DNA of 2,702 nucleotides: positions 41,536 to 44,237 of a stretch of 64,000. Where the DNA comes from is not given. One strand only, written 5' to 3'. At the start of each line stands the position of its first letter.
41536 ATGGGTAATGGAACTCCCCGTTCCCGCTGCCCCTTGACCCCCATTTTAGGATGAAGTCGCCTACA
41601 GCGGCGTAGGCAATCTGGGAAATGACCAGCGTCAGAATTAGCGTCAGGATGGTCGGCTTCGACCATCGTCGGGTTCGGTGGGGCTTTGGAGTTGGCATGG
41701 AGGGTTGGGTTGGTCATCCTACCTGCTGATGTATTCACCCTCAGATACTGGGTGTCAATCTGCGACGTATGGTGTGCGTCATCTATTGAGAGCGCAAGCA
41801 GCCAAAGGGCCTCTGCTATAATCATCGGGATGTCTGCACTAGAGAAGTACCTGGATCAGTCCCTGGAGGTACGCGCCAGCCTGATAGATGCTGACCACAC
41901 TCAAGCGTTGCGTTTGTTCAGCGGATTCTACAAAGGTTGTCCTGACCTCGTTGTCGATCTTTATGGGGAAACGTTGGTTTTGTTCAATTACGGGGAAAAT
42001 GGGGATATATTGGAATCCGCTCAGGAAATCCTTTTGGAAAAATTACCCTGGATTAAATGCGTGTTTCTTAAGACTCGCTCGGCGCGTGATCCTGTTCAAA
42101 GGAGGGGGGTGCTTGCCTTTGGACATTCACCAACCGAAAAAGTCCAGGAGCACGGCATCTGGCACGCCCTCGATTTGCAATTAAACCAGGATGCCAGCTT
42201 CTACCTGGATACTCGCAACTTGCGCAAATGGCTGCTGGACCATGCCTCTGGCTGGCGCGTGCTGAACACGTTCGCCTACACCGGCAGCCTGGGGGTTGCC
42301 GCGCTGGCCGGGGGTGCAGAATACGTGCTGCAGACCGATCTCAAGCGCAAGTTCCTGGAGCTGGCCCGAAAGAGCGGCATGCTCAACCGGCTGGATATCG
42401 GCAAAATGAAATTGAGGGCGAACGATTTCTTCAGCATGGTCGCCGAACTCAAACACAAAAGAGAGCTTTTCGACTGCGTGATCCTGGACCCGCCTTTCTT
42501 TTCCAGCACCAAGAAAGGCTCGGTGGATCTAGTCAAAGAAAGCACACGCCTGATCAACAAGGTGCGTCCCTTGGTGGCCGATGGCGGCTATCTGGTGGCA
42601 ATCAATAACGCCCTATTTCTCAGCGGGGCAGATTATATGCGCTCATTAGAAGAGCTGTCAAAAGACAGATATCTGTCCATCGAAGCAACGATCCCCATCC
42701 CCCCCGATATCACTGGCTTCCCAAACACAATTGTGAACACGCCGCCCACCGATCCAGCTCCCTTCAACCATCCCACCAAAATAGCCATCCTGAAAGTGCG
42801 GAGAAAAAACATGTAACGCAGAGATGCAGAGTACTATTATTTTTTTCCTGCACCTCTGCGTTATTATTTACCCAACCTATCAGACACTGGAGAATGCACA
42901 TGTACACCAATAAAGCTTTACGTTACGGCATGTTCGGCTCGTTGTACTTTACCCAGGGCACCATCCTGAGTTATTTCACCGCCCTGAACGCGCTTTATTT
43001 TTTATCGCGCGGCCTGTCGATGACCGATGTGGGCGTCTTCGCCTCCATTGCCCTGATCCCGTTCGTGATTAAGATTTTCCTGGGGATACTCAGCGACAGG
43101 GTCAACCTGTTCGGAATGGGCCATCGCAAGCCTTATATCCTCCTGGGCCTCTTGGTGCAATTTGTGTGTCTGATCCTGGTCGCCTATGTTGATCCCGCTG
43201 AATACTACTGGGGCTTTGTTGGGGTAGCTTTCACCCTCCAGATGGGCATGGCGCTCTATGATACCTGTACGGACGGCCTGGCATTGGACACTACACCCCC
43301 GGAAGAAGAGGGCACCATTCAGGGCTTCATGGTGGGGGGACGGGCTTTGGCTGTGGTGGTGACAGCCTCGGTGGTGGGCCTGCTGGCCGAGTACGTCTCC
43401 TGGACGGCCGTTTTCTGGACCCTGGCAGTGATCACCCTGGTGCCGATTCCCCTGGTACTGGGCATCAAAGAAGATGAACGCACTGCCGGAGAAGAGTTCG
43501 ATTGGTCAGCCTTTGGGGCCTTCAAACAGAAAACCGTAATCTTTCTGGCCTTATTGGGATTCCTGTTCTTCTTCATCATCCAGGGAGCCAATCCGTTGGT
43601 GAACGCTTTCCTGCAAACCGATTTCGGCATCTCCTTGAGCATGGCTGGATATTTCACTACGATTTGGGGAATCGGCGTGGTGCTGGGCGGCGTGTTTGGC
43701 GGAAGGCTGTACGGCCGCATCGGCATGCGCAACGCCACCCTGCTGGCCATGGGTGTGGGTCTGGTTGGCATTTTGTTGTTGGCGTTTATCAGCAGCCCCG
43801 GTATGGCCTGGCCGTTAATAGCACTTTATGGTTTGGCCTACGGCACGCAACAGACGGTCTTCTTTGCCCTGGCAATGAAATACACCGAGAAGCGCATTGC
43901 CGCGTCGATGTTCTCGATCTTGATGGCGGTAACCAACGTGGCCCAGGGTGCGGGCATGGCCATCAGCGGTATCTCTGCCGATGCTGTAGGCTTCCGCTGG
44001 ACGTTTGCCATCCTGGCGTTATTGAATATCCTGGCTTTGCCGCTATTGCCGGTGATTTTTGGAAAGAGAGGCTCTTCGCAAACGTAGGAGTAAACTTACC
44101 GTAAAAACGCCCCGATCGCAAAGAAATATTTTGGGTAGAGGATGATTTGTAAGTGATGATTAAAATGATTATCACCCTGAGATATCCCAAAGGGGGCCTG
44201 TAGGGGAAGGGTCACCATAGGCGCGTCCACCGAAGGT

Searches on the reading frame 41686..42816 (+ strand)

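Call 9: search_protein_families(library=pfam, proteins=[window:41686-42816:+])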
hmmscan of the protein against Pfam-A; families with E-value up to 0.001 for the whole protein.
window:41686-42816:+ (376 aa): 2 families
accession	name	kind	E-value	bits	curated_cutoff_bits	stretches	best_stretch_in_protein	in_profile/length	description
PF10672.15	Methyltrans_SAM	-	7.2e-29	101.4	27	1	147-312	82-243/286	S-adenosylmethionine-dependent methyltransferase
PF03602.21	Cons_hypoth95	-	9.4e-09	35.6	24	1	182-289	35-142/182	Conserved hypothetical protein 95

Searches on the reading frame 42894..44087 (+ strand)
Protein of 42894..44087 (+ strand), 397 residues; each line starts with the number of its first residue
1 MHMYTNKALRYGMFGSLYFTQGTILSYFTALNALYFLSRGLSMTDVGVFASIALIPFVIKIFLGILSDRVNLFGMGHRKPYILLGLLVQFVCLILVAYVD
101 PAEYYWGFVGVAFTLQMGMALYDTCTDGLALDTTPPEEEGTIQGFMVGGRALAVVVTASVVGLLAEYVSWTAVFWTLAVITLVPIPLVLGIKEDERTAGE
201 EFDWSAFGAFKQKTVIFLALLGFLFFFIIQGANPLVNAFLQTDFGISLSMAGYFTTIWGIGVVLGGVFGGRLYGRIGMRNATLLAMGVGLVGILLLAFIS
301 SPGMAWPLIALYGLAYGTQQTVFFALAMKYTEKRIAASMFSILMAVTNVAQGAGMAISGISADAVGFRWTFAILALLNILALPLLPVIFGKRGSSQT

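Call 9: search_protein_families(library=pfam, proteins=[window:42894-44087:+])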
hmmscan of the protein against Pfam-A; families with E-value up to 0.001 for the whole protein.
window:42894-44087:+ (397 aa): 3 families
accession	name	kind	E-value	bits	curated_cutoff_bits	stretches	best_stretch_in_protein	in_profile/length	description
PF07690.21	MFS_1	-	1e-50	173.1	33.4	2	18-344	5-336/347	Major Facilitator Superfamily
PF03092.22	BT1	-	9.5e-14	51.4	22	1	39-197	20-180/432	BT1 family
PF13347.12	MFS_2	-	3.9e-08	32.7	27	1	34-368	23-387/427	MFS/sugar transport protein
